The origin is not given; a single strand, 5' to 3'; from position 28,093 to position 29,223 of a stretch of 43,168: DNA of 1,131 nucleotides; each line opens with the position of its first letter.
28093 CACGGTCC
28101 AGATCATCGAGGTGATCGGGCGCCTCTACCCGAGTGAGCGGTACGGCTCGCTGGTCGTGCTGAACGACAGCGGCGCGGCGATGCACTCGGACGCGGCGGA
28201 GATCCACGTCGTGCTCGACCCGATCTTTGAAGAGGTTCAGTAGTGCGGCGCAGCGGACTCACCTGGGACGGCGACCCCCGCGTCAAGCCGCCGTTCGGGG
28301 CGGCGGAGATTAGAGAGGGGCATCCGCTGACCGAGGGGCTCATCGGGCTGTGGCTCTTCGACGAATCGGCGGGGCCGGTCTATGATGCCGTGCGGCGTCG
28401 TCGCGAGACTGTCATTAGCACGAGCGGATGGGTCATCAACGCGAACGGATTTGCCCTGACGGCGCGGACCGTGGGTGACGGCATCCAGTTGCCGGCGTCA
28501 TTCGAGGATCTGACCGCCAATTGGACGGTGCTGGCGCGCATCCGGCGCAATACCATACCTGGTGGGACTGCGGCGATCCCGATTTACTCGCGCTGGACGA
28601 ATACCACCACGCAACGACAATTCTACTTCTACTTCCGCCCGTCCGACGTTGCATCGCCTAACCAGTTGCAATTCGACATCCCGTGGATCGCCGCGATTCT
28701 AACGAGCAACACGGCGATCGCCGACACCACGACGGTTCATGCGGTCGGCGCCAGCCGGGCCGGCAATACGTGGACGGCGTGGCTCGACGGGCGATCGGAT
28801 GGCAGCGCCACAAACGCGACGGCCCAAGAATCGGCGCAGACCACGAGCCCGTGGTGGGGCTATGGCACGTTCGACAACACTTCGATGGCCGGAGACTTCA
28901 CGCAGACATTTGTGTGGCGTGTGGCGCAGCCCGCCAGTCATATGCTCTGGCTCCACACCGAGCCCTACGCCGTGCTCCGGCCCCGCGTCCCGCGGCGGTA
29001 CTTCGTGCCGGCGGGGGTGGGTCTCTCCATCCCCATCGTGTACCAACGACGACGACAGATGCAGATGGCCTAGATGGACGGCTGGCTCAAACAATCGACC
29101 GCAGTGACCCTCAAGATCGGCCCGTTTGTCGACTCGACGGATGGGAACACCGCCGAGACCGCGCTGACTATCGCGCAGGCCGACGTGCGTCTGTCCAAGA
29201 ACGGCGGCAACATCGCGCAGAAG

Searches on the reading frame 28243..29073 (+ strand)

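Call 50: search_protein_families(library=pfam, max_evalue=0.01, proteins=[window:28243-29073:+])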
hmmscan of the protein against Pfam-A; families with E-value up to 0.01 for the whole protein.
window:28243-29073:+ (276 aa): 1 family
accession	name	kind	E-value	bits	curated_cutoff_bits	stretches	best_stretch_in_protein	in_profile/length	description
PF13385.13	Laminin_G_3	-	0.00023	21.8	27.6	1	78-228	4-144/151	Concanavalin A-like lectin/glucanases superfamily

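Call 67: search_protein_families(library=phrogs, max_evalue=0.01, proteins=[window:28243-29073:+])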
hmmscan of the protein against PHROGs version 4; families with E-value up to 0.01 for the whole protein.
window:28243-29073:+ (276 aa): 1 family
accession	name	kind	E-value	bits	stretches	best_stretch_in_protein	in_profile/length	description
phrog_37978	-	unknown function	0.00035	20.6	1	51-218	167-335/564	-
